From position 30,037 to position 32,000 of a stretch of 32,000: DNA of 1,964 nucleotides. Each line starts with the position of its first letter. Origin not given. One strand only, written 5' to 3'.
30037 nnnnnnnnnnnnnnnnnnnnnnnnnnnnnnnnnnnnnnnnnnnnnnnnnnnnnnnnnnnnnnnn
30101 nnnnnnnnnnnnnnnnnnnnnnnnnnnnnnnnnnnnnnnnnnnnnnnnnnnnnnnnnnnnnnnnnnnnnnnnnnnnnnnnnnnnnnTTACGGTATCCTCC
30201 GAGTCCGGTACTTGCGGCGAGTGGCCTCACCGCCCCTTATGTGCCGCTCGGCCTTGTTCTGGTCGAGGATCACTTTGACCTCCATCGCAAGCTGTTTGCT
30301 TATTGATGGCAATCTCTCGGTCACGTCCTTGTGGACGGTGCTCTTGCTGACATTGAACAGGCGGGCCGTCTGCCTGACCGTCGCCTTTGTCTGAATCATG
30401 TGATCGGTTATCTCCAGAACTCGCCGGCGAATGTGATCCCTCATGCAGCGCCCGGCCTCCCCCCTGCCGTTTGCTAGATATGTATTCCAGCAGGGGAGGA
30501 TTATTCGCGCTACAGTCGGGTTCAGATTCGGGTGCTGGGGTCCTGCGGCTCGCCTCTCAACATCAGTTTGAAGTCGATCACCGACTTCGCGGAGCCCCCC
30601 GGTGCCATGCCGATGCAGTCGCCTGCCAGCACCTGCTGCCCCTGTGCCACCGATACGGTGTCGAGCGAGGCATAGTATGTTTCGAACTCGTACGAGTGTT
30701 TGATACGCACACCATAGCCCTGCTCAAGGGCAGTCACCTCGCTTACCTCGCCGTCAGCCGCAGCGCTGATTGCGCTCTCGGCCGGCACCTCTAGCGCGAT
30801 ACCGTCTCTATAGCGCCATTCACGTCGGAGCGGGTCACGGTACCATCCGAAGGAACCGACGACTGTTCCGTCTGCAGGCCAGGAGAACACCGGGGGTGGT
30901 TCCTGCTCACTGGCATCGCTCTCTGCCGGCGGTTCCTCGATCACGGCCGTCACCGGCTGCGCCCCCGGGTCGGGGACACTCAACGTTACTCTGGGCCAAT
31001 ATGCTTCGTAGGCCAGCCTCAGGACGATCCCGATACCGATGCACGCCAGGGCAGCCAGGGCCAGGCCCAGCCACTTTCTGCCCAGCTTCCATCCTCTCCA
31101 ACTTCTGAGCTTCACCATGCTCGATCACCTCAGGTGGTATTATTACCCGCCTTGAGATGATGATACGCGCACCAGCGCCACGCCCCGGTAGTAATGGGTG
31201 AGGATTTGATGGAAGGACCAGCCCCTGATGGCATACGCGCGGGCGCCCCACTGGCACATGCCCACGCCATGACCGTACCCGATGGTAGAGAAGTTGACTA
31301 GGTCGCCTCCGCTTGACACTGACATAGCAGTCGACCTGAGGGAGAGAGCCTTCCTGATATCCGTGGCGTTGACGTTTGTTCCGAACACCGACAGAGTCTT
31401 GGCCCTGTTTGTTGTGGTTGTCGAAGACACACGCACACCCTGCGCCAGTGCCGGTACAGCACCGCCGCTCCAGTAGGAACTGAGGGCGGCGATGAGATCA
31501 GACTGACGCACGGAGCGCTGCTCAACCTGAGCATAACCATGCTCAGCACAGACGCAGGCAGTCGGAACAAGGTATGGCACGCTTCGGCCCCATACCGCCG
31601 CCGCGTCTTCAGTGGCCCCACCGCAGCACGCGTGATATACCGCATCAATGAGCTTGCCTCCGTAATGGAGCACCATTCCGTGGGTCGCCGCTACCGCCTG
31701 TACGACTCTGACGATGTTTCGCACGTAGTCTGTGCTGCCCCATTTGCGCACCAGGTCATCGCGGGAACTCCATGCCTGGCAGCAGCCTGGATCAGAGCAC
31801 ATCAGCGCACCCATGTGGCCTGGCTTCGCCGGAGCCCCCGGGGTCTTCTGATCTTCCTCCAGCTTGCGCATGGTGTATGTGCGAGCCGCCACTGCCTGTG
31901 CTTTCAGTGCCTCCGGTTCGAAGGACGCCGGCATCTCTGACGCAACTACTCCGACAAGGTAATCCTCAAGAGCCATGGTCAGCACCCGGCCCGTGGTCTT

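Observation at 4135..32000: Outer-membrane biogenesis supercluster fused head-to-tail with a sporulation gene block on one strand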

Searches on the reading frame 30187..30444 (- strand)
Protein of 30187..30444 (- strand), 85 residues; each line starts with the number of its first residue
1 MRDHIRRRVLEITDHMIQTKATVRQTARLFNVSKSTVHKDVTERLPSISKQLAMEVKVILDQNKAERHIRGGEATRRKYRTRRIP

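Call 4: search_protein_families(library=pfam, proteins=[window:30187-30444:-], max_evalue=0.01)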
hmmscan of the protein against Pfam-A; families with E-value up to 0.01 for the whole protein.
window:30187-30444:- (85 aa): 4 families
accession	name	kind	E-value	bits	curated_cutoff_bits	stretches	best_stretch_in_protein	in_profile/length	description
PF12116.14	SpoIIID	-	1.1e-37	128.5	27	1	2-81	1-80/82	Stage III sporulation protein D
PF02796.21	HTH_7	-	0.0012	19.4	23.8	1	16-38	17-39/45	Helix-turn-helix domain of resolvase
PF13384.12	HTH_23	-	0.0019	18.4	24.6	1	17-39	15-36/50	Homeodomain-like domain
PF13518.12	HTH_28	-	0.0054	17.2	25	0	14-37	7-29/52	Helix-turn-helix domain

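Call 7: search_protein_families(library=ncbifam, proteins=[window:30187-30444:-], max_evalue=0.01)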
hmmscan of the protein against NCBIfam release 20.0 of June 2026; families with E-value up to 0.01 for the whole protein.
window:30187-30444:- (85 aa): 2 families
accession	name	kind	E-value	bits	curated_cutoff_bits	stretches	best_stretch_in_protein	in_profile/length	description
TIGR02844.1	spore_III_D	equivalog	6.4e-38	128.9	111.5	1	2-80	1-79/80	sporulation transcriptional regulator SpoIIID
NF048019.1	IS256_Zn_var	equivalog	0.0075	15.5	150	1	11-62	40-94/304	IS256 family transposase, variant Zn-binding type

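Call 31: list_cluster_members(proteins=[window:30190-30444:-, window:30525-31118:-, window:18820-19479:-, window:18092-18820:-, window:19525-22827:-, window:2713-3918:-, window:446-2755:-, window:12718-13443:-, window:11346-12698:-, window:7131-11063:-])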
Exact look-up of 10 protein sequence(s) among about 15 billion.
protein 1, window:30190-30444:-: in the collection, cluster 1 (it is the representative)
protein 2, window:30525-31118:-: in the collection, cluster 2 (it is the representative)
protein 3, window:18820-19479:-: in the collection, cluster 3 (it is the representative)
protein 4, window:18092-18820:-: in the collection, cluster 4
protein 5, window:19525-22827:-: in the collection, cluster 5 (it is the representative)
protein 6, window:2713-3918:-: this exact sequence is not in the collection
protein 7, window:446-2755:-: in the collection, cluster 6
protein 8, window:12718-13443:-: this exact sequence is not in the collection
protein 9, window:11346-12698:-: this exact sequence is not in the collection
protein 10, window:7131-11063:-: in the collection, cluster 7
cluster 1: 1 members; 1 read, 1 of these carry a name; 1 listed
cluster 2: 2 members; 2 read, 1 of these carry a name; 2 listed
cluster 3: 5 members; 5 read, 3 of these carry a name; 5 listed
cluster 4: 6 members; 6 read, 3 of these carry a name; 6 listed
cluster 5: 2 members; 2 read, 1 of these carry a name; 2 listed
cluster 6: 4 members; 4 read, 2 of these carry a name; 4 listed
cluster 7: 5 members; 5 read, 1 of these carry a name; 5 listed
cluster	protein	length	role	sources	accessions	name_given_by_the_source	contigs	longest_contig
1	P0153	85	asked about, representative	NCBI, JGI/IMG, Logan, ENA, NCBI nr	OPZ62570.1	MAG: Stage III sporulation protein D [Firmicutes bacterium ADurb.Bin506] | putative DeoR family transcriptional regulator (stage III sporulation protein D)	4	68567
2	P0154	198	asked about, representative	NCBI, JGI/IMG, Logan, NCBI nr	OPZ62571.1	MAG: Murein hydrolase activator NlpD precursor [Firmicutes bacterium ADurb.Bin506] | murein DD-endopeptidase MepM/ murein hydrolase activator NlpD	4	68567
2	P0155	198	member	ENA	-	-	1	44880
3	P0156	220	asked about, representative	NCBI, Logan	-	-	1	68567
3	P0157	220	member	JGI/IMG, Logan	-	hypothetical protein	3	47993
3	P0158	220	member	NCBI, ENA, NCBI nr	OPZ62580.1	MAG: hypothetical protein BWY85_02041 [Firmicutes bacterium ADurb.Bin506]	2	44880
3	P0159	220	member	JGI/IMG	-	hypothetical protein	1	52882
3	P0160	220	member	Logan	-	-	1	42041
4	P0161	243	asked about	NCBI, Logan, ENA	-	-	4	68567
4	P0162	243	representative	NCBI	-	-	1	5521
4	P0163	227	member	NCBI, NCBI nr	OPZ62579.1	MAG: LPS-assembly protein LptD [Firmicutes bacterium ADurb.Bin506]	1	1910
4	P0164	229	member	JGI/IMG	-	lipopolysaccharide export system protein LptA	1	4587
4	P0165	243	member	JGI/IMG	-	lipopolysaccharide export system protein LptA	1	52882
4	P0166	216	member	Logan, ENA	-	-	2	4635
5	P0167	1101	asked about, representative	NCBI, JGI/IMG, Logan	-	lipopolysaccharide export system permease protein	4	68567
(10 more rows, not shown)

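Call 68: predict_structure(alignment_id=A2)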
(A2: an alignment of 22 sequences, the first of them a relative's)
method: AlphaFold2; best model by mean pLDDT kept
length: 1101 residues; sequences in the alignment: 22
mean_pLDDT: 76.0   pTM: 0.45
mean pLDDT of the five models: 76.0, 72.7, 70.0, 69.8, 69.8
residues with pLDDT >= 90: 211; 70-90: 570; 50-70: 215; < 50: 105
segments of 3 or more residues with pLDDT < 50: 1-9, 140-147, 181-184, 237-239, 299-301, 359-407, 785-791, 1084-1101
pLDDT, mean of each block of 10 residues (from residue 1): 43 67 73 71 74 83 85 75 62 69 81 85 84 64 44 60 57 67 63 70 81 72 74 53 78 74 71 86 85 60 69 85 80 84 84 66 33 34 44 35 39 83 78 80 87 83 78 82 79 66 79 78 70 75 72 69 62 52 65 74 83 85 91 93 85 94 86 86 93 89 96 90 93 92 87 90 92 90 51 63 89 83 92 75 83 88 84 90 81 90 91 82 79 91 92 88 90 91 80 88 90 87 87 88 78 79 75 63 47 31 30
secondary structure, 60 per line:
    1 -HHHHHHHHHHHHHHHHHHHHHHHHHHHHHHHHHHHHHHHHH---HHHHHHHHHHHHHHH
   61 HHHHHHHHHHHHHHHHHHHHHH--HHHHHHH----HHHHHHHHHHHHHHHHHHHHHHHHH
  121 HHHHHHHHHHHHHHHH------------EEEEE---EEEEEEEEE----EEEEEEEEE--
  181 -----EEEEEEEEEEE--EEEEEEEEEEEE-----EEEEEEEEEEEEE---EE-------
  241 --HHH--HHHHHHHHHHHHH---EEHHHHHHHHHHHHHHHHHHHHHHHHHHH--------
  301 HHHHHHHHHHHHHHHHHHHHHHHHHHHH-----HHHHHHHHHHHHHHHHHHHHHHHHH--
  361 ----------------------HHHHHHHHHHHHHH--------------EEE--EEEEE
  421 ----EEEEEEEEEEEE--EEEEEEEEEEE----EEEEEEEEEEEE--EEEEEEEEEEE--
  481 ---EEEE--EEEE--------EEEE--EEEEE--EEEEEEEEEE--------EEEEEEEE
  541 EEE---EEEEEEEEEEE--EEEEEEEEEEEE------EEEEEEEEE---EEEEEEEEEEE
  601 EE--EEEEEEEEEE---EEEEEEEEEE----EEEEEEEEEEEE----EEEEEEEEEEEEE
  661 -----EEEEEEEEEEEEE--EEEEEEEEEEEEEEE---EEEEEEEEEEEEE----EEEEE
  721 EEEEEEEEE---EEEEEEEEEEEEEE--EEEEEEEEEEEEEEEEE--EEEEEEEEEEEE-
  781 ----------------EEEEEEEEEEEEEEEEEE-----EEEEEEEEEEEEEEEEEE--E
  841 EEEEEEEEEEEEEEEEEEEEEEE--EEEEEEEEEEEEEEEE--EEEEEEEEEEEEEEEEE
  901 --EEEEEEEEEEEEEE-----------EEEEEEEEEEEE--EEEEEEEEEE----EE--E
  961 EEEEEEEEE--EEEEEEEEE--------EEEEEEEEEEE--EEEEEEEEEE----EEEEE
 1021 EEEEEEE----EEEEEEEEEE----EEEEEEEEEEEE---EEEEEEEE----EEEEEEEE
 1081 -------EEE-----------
elements in order (helices of 4 or more, strands of 3 or more residues): H2-42 H46-82 H85-91 H96-136 E149-153 E157-165 E170-178 E186-196 E199-210 E216-228 H248-260 H266-292 H301-328 H334-358 H383-396 E411-413 E416-420 E425-436 E439-449 E454-465 E468-478 E484-487 E490-493 E502-505 E508-512 E515-524 E533-543 E547-557 E560-571 E578-586 E590-602 E605-614 E618-627 E632-643 E648-660 E666-678 E681-695 E699-711 E716-729 E733-746 E749-765 E768-779 E797-814 E820-837 E840-863 E866-881 E884-900 E903-916 E928-939 E942-951 E960-969 E972-980 E989-999 E1002-1011 E1016-1027 E1032-1041 E1046-1057 E1061-1068 E1073-1080 E1088-1090

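Call 70: fold_search(model_id=the predicted structure, library=pdb)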
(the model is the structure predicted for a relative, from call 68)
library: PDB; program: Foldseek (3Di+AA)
matches with E <= 10: 935; with E <= 0.001: 163
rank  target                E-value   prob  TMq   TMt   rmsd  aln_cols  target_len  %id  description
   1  8h1r_D                7.7e-28  1.00  0.38  0.49  10.4       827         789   12  Crystal structure of LptDE-YifL complex (released 2023-10-25)
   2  5iv9_A                2.4e-27  1.00  0.40  0.54  10.3       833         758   12  The LPS Transporter LptDE from Klebsiella pneumoniae, full-length (released 2016-05-18)
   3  4q35_A                2.8e-27  1.00  0.40  0.54   9.6       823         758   10  Structure of a membrane protein (released 2014-06-25)
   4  8h1s_C                7.1e-27  1.00  0.37  0.46  11.7       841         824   12  Crystal structure of apo-LptDE complex (released 2023-10-11)
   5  8h1s_A                2.1e-26  1.00  0.36  0.45  10.9       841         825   11  Crystal structure of apo-LptDE complex (released 2023-10-11)
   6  9ia0_A                3.5e-26  1.00  0.39  0.54   9.6       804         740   10  LpDE from Escherichia coli (released 2025-12-10)
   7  9kn3_A                7.9e-26  1.00  0.41  0.56   9.1       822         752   11  Cryo-EM structure of LptDEM complex from Escherichia coli (released 2025-07-23)
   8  9a39_MODEL_1_A        9.1e-26  1.00  0.36  0.48  12.0       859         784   11  Model of E. coli LptD by in-cell photo-crosslinking MS and deep learning (released 2023-02-24)
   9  8h1r_A                1.5e-24  1.00  0.36  0.49  10.1       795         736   12  Crystal structure of LptDE-YifL complex (released 2023-10-25)
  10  9ia5_A                8.9e-24  1.00  0.39  0.55   9.0       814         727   10  LpDEM from Escherichia coli (released 2025-12-10)
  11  9rps_A                2.1e-23  1.00  0.39  0.56   9.5       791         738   10  Cryo-EM structure of Shigella flexneri LptDE in complex with RTP45 superinfection exclusion protein from RTP bacteriop (released 2025-12-10)
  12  9rpr_A                4.6e-23  1.00  0.38  0.53  10.3       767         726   11  Cryo-EM structure of LptDEM complex containing Shigella flexneri LptE and endogenous E. coli LptD and LptM (released 2025-12-10)
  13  9fz5_A                2.6e-22  1.00  0.40  0.55   9.9       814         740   11  Cryo-EM structure of LptDE-YedD complex from Escherichia Coli (released 2025-04-09)
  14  9ia2_A                1.1e-20  1.00  0.37  0.53   9.8       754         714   11  LpDEM from Escherichia coli (released 2025-12-10)
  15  7omm_A                1.7e-20  1.00  0.38  0.55   8.5       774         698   12  Cryo-EM structure of N. gonorhoeae LptDE in complex with ProMacrobodies (MBPs have not been built de novo) (released 2022-05-04)
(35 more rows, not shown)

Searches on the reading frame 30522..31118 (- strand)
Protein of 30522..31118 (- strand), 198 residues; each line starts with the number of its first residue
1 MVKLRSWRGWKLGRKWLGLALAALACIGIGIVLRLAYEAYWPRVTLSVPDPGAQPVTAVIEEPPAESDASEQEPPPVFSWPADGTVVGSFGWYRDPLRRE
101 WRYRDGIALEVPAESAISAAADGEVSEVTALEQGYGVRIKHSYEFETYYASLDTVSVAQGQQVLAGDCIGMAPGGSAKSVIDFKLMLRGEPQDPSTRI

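Call 4: search_protein_families(library=pfam, proteins=[window:30522-31118:-], max_evalue=0.01)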
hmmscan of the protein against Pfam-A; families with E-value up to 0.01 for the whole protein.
window:30522-31118:- (198 aa): 1 family
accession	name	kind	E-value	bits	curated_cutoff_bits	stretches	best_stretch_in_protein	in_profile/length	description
PF01551.29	Peptidase_M23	-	2.2e-15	57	28.7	1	104-194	3-96/96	Peptidase family M23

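Call 7: search_protein_families(library=ncbifam, proteins=[window:30522-31118:-], max_evalue=0.01)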
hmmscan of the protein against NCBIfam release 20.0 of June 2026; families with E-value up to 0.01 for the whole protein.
window:30522-31118:- (198 aa): 12 families
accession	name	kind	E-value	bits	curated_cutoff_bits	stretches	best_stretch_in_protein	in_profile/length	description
NF040883.1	amid_act_ActS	equivalog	2.9e-09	36.6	375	1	77-194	116-229/242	amidase activator ActS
NF050804.1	CellDivDipMCaul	equivalog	4.9e-09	35.5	900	1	77-185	506-613/634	cell division endopeptidase DipM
NF052336.1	PdgHdaseHSB100310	equivalog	3e-07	30.1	500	1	77-187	34-143/316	peptidoglycan hydrolase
NF008123.1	PRK10871.1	equivalog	8e-07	28.8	311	1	60-190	228-354/365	murein hydrolase activator NlpD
NF053738.1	S2SprSpoIIQBc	equivalog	3.2e-06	26.9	250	1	116-172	136-193/232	stage II sporulation protein SpoIIQ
NF008644.1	PRK11637.1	equivalog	4.3e-06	26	270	1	79-191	265-376/385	murein hydrolase activator EnvC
NF008652.0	PRK11649.1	equivalog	1.9e-05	23.5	341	1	105-172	314-382/439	murein DD-endopeptidase MepM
NF053825.1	PdgNdpepShyA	equivalog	2.6e-05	23.1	700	1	104-194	296-389/425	peptidoglycan DD-endopeptidase ShyA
NF041208.1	celldiv_DipM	equivalog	3.9e-05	23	740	1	77-179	297-397/419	cell division endopeptidase DipM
NF047755.1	LIC_10271_M23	exception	0.00012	21.9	180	1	105-171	118-185/207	LIC_10271 family cell wall hydrolase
NF053824.1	PdgNdpepShyC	equivalog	0.00044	19.3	700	1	102-174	294-367/429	peptidoglycan DD-endopeptidase ShyC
NF052530.1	Heli_ShapePgp3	exception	0.0023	17.1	300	1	80-172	143-236/270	peptidoglycan metallopeptidase Pgp3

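Call 102: search_protein_families(library=pfam, proteins=[window:30522-31118:-], max_evalue=10)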
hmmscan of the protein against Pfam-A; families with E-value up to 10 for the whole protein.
window:30522-31118:- (198 aa): 3 families
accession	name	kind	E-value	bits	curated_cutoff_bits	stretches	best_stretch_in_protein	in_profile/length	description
PF01551.29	Peptidase_M23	-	2.2e-15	57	28.7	1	104-194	3-96/96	Peptidase family M23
PF22021.2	RbmA-like_FnIII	-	0.094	13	27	1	105-163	44-102/111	RbmA-like, FnIII domain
PF13533.13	Biotin_lipoyl_2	-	0.13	12.6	29.8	1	153-168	12-27/32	Biotin-lipoyl like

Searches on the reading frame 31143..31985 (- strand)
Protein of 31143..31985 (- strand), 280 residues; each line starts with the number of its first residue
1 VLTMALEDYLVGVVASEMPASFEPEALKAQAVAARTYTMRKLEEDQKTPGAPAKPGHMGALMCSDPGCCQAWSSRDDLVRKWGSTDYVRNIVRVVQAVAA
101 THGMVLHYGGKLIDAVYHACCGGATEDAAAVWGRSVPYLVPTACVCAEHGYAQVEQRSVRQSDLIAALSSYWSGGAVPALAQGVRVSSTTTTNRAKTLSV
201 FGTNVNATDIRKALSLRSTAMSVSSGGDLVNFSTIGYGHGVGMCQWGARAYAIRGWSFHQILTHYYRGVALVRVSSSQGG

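Call 7: search_protein_families(library=ncbifam, proteins=[window:31143-31985:-], max_evalue=0.01)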
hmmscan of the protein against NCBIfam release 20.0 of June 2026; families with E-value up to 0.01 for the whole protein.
window:31143-31985:- (280 aa): 2 families
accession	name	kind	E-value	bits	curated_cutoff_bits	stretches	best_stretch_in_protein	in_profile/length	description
TIGR02870.1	spore_II_D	equivalog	1.2e-80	271.2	234.75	1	3-273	71-337/338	stage II sporulation protein D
TIGR02669.1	SpoIID_LytB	domain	7.1e-65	219.6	83.3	1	4-272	6-269/270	SpoIID/LytB domain-containing protein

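Call 32: search_protein_families(library=pfam, proteins=[window:31143-31985:-], max_evalue=10)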
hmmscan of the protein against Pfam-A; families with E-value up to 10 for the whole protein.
window:31143-31985:- (280 aa): 1 family
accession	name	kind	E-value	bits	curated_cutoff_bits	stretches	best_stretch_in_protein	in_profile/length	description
PF08486.15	SpoIID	-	1.8e-23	83.4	23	1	3-108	10-97/97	Stage II sporulation protein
